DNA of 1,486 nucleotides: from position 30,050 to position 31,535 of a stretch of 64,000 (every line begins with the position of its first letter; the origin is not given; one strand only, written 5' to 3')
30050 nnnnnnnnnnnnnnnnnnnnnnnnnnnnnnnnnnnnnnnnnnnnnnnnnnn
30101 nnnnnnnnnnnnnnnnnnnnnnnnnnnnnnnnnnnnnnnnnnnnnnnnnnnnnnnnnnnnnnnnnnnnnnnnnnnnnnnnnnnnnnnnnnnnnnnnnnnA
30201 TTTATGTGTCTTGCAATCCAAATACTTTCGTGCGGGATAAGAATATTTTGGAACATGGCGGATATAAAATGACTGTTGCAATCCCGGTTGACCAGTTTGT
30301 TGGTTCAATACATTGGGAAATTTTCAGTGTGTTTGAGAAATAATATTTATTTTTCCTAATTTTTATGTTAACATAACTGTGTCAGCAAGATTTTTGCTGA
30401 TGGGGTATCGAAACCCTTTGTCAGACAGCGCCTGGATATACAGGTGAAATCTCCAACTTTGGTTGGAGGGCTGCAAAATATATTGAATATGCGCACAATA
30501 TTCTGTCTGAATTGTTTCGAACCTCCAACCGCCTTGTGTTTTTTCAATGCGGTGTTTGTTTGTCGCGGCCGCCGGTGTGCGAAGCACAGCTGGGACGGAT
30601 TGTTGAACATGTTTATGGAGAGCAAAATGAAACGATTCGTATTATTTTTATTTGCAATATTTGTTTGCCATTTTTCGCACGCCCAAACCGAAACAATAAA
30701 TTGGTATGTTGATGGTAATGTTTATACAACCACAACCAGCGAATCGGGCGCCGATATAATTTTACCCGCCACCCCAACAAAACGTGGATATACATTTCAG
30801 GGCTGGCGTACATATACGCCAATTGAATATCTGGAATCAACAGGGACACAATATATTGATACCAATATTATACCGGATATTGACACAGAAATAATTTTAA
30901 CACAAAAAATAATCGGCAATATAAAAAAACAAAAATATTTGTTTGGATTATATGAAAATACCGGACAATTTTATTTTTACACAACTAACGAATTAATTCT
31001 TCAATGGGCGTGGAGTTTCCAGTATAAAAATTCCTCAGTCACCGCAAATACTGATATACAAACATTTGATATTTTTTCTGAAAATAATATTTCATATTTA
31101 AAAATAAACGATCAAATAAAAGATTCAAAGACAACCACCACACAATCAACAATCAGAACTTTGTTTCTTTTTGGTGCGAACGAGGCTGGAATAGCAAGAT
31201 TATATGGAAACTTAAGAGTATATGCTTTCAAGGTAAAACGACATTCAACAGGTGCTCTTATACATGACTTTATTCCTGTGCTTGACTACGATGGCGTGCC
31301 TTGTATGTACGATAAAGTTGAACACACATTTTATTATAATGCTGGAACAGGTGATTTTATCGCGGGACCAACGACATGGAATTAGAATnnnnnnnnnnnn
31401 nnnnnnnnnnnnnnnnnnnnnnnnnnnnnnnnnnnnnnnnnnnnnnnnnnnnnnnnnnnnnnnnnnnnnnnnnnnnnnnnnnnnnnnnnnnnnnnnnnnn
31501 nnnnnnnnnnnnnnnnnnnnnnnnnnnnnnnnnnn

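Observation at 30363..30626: Conserved ~260-nt structured 5' leader shared by the cassettes: candidate novel cis-regulatory (riboswitch/attenuator-type) RNA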

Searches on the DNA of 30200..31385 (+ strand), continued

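Call 61: search_rna_families(source=L044, start=2740, end=2960, threshold=evalue, max_evalue=1, show_alignments=1)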
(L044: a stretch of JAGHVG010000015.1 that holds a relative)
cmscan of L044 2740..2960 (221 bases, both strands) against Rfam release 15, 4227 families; matches with E-value up to 1: 1.
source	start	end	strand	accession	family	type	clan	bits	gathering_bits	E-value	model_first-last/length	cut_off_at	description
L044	2843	2918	+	RF02221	sRNA-Xcc1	Gene; sRNA;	-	38.1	53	1.5e-05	1-87/87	no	sRNA-Xcc1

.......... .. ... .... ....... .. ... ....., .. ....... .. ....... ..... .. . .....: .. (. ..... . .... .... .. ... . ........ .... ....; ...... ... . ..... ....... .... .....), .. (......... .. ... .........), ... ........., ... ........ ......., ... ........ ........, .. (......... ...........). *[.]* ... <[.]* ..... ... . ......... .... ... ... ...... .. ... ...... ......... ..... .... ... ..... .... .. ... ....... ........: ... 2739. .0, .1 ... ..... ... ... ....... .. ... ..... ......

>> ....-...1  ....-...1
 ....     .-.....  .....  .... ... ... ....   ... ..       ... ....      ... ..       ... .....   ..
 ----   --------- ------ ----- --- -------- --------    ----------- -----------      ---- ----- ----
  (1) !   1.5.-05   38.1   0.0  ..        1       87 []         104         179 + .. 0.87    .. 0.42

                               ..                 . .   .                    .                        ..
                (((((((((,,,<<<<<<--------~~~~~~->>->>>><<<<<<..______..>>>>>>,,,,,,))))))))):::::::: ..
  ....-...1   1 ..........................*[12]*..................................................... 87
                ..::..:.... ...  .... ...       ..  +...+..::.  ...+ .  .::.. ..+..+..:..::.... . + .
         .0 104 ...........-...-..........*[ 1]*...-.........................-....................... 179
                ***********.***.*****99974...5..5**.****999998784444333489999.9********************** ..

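Call 63: search_with_rna_model(model_id=R1, sources=[L081, L082, L083, L084, L085, L086, L087, L088, L089, L090, L091, L092, L093, L094, L095, L096, L097, L098, L099, L100, L101, L102, L103, L104, L105, L106, L107, L108, L109, L110, L111, L112, L113, L114, L115, L116, L117, L118, L119, L120, L121, L122, L123, L124, L125, L126, L127, L128, L129, L130, L131, L132, L133, L134, L135, L136, L137, L138, L139, L140, L141, L142, L143, L144, L145, L146, L147, L148, L149, L150, L151, L152, L153, L154, L155, L156, L157, L158, L159, L160, L161, L162, L163, L164, L165, L166, L167, L168, L169, L170, L171, L172, L173, L174, L175, L176, L177, L178, L179, L180], max_evalue=0.000001, make_alignment=true)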
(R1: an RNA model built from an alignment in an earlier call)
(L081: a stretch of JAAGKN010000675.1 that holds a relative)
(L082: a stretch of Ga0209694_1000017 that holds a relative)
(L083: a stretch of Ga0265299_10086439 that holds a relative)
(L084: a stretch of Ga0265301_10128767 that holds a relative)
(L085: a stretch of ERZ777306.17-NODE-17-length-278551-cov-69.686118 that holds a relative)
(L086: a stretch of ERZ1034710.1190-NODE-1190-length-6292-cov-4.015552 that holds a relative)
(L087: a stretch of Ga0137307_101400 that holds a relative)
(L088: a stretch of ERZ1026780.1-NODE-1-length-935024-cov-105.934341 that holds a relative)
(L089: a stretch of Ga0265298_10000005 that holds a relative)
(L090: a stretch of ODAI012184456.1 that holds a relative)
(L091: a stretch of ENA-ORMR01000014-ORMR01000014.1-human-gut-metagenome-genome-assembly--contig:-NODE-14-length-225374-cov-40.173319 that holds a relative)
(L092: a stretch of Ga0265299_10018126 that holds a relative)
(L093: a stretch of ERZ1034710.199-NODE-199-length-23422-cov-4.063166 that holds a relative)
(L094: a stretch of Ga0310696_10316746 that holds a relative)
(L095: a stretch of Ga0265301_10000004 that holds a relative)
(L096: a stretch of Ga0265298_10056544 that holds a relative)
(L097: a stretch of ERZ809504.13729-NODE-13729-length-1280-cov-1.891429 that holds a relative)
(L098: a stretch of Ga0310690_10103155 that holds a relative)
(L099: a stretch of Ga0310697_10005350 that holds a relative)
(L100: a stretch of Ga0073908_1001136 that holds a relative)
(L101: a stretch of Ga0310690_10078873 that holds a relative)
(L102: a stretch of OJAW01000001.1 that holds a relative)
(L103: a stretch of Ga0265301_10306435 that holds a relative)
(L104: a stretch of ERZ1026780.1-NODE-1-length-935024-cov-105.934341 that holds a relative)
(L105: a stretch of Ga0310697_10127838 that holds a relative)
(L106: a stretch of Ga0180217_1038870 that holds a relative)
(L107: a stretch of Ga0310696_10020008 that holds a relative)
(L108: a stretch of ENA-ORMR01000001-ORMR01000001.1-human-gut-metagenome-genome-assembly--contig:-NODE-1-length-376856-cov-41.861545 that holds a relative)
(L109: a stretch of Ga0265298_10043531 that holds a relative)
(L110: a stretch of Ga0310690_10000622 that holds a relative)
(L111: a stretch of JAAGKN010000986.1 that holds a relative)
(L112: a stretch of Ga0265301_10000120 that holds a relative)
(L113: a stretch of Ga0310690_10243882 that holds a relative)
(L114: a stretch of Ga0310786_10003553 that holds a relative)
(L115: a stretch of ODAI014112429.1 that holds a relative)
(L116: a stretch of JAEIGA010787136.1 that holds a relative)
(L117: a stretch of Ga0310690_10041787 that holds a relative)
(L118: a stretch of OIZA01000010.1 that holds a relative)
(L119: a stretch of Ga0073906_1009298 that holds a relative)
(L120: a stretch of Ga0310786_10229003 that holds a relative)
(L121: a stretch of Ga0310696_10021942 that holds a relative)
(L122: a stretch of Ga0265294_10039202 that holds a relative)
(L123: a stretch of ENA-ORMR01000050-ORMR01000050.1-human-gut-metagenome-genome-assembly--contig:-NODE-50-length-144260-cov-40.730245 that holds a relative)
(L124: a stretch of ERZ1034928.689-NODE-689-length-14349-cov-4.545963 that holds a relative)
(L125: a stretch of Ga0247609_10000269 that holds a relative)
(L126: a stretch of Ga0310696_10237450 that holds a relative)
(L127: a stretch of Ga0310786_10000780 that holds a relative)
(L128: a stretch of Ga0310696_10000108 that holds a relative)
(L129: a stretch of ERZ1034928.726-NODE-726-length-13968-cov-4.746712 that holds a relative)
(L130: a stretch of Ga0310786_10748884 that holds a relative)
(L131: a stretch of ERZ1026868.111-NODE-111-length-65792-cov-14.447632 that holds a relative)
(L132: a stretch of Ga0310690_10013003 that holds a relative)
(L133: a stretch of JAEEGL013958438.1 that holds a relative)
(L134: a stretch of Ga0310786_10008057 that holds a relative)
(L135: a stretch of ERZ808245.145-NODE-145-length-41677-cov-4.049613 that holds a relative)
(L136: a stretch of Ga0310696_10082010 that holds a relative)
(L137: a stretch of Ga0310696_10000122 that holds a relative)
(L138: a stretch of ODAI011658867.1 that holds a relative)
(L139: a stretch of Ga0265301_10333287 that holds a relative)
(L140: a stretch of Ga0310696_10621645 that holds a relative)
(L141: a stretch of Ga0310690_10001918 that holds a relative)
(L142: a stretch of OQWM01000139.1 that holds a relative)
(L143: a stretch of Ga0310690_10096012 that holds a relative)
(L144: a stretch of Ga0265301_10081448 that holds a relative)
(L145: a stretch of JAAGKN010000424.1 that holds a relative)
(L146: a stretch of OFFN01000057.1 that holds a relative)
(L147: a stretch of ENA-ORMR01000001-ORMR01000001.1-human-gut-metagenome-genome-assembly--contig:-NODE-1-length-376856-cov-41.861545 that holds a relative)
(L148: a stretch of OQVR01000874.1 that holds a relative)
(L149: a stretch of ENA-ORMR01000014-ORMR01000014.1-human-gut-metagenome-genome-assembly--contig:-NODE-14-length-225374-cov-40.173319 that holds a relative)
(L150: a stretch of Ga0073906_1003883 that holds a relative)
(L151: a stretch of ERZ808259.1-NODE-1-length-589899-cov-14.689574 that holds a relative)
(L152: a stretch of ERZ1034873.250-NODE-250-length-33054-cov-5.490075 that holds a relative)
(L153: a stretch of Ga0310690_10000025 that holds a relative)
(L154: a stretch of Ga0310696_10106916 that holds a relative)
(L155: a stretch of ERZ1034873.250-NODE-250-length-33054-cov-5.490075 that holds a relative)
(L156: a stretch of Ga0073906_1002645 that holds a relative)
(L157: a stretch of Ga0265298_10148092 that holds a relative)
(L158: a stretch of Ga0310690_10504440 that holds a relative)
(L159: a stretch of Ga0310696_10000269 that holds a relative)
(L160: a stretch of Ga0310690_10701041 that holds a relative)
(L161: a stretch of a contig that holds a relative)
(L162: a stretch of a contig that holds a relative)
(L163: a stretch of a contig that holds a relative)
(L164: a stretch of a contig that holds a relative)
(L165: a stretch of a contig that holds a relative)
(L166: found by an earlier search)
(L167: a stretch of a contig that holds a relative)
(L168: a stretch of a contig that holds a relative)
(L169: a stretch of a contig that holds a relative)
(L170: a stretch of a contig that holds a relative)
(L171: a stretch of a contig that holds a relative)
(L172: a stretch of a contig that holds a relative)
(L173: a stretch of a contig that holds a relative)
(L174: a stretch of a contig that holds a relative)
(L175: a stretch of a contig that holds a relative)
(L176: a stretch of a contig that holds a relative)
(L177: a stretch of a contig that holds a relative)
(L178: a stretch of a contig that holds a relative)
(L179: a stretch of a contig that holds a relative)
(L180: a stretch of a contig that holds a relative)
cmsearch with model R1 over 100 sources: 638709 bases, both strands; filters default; matches with E-value up to 0.000001: 110.
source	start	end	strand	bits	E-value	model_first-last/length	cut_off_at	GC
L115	631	813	-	175.5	3.1e-50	1-182/182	no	0.45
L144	2216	2399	+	174.9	4.8e-50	1-182/182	no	0.41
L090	4279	4463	+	173.9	8.9e-50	1-182/182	no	0.41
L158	914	1098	+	168.5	3.9e-48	1-182/182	no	0.43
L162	1151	1333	-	159.4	2.1e-45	1-182/182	no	0.42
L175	1047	1230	+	148.7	3.5e-42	1-182/182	no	0.39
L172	62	253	+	146.2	2e-41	1-182/182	no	0.42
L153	1567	1769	-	146.1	2.1e-41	1-182/182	no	0.44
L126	1790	1981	-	145.4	3.4e-41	1-182/182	no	0.4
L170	8252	8430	-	145.2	3.8e-41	1-182/182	no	0.51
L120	102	285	-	145.1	4.3e-41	1-182/182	no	0.43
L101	1516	1717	-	143.5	1.3e-40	1-182/182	no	0.42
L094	122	315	-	142.4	2.7e-40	1-182/182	no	0.4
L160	239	420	-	140.8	8e-40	1-182/182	no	0.41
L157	790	969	-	140.1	1.4e-39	1-182/182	no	0.43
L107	3835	4020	+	137.7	6.7e-39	1-182/182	no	0.45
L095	3016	3218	+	137.5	8.1e-39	1-182/182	no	0.38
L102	5689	5864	+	137.3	9e-39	1-182/182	no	0.4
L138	2150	2324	+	136.5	1.6e-38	1-172/182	3'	0.44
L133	8453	8632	-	136.5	1.6e-38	1-182/182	no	0.42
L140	790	981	-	134.8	5.2e-38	1-182/182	no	0.41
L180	562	754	+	134.4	6.6e-38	1-182/182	no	0.42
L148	13187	13362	+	134.1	8.6e-38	1-182/182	no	0.45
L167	196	375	-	133.3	1.5e-37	1-182/182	no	0.4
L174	282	470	-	131.3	5.9e-37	1-182/182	no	0.44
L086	2550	2741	+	130.6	9.5e-37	1-182/182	no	0.42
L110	8580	8764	-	130.1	1.3e-36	1-182/182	no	0.43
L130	530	714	-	130.1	1.4e-36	1-182/182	no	0.38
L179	1746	1930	-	129.7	1.8e-36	1-182/182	no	0.42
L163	5008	5200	+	129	2.9e-36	1-182/182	no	0.41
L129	7324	7518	+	127.4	8.5e-36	1-182/182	no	0.39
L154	397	589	-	127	1.1e-35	1-182/182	no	0.39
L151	8251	8427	+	126.3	1.8e-35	1-182/182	no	0.45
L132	8685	8863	-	125.4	3.5e-35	1-182/182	no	0.4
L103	14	193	-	124.7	5.5e-35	1-182/182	no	0.45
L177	1969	2150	-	124.1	8.4e-35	1-182/182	no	0.43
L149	477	663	-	124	9.2e-35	1-182/182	no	0.44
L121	4961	5152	-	122.9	2e-34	1-182/182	no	0.4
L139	565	754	-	120.7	9e-34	1-182/182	no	0.41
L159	1577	1797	+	119.6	1.9e-33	1-182/182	no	0.43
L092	3895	4089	-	118.8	3.3e-33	1-182/182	no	0.4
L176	2443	2645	+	117.4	8.6e-33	1-182/182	no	0.4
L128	668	887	-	116.9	1.3e-32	1-182/182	no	0.41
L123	1809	1982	+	116.8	1.3e-32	1-182/182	no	0.4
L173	294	475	-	115.6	3e-32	1-182/182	no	0.38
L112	8855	9042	-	115.4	3.5e-32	1-182/182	no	0.44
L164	5409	5596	-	115.3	3.6e-32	1-182/182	no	0.44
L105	1148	1350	+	113.8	1.1e-31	1-182/182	no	0.45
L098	546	745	-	113.5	1.3e-31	1-182/182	no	0.38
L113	671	881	+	112.8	2.1e-31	1-182/182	no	0.43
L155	7873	8058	-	111.6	4.7e-31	1-182/182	no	0.46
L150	786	967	+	109.7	1.8e-30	1-182/182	no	0.46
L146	1924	2099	+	108.2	5.2e-30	1-182/182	no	0.44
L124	10779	10955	+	107.1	1.1e-29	1-182/182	no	0.45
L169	3884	4068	-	106.7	1.5e-29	1-182/182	no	0.43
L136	2370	2579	+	105.3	3.8e-29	1-182/182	no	0.39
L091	4171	4350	+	105.3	3.9e-29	1-182/182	no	0.41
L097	148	370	+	104.9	5.1e-29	1-182/182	no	0.42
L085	955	1130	+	104.7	5.9e-29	1-182/182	no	0.45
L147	106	283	-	104.5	6.6e-29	1-182/182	no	0.43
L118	4158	4332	-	103.6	1.2e-28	1-182/182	no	0.48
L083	2353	2539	+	103.5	1.3e-28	1-182/182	no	0.43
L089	810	1019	-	103.4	1.4e-28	1-182/182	no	0.44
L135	4026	4199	-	103.1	1.7e-28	1-182/182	no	0.45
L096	1111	1324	+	101.4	5.5e-28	1-182/182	no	0.49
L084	1656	1850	+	100.6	1e-27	1-182/182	no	0.4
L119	411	588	+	99.9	1.6e-27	1-182/182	no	0.4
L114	1160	1362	+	99.7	1.8e-27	1-182/182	no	0.41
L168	5008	5181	+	99.7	1.9e-27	1-182/182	no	0.41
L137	5744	5953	+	99.7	1.9e-27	1-182/182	no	0.44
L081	341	495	+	98.7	3.7e-27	1-182/182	no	0.42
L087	3455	3637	+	97.2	1e-26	1-182/182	no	0.46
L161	6416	6611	+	96.7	1.4e-26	1-182/182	no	0.46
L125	448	654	-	96.6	1.5e-26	1-182/182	no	0.43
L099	1100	1302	-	95.8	2.8e-26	1-182/182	no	0.41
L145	2300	2453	-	95.3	3.8e-26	1-182/182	no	0.43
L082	1140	1331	-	95.1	4.3e-26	1-182/182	no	0.47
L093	2706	2895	+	94.4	7.3e-26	1-182/182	no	0.44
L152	13052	13241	-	94.4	7.3e-26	1-182/182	no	0.44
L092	4990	5179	-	94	9.3e-26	1-182/182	no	0.42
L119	619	792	+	94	9.5e-26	1-182/182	no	0.41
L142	12457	12708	-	92.9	2e-25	1-182/182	no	0.46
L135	4306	4493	+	92.1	3.5e-25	1-182/182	no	0.48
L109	69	252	+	92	3.7e-25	1-182/182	no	0.43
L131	2132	2318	+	91.9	4e-25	1-182/182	no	0.47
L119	155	330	+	91.7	4.6e-25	1-182/182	no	0.45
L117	3149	3352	-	91.6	4.8e-25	1-182/182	no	0.43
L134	4665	4858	-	90.6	1e-24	1-182/182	no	0.43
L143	2444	2631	-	90.2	1.3e-24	1-182/182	no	0.44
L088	914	1105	+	90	1.5e-24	1-182/182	no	0.45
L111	8602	8760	-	89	3.1e-24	1-182/182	no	0.43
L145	2501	2674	-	86.1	2.3e-23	1-182/182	no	0.43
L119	824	1006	+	85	4.9e-23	1-182/182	no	0.41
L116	692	889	+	83.5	1.3e-22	1-182/182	no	0.42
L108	8633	8791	-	83.2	1.7e-22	1-182/182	no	0.42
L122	3061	3249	+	81.5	5.3e-22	1-182/182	no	0.45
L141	13219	13429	-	81.5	5.3e-22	1-182/182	no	0.42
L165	8514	8671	-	79.7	1.8e-21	1-182/182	no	0.42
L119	5129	5289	-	78.8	3.5e-21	1-182/182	no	0.43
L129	4067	4286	-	75.3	3.9e-20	1-182/182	no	0.45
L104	7715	7906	+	73.8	1.1e-19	1-182/182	no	0.48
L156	1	139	+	70.6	1e-18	24-182/182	5'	0.43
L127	1316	1504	+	65.6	3.3e-17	1-182/182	no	0.4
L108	4221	4378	+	63.9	1.1e-16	1-182/182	no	0.48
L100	6307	6486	-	55.5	3.6e-14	1-182/182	no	0.47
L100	6553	6739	-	52.9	2.1e-13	1-182/182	no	0.48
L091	9908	10113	-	45.6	3.2e-11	1-182/182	no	0.44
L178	941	1139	+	39.1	2.9e-09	1-182/182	no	0.5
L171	7965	8180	+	38.7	3.8e-09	1-182/182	no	0.44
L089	7670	7871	-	34.6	6.4e-08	1-182/182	no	0.51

Alignment A8: 110 matches aligned to the model, 474 columns, each read 5' to 3' on its own strand. Consensus structure (alignment columns), stored with it:
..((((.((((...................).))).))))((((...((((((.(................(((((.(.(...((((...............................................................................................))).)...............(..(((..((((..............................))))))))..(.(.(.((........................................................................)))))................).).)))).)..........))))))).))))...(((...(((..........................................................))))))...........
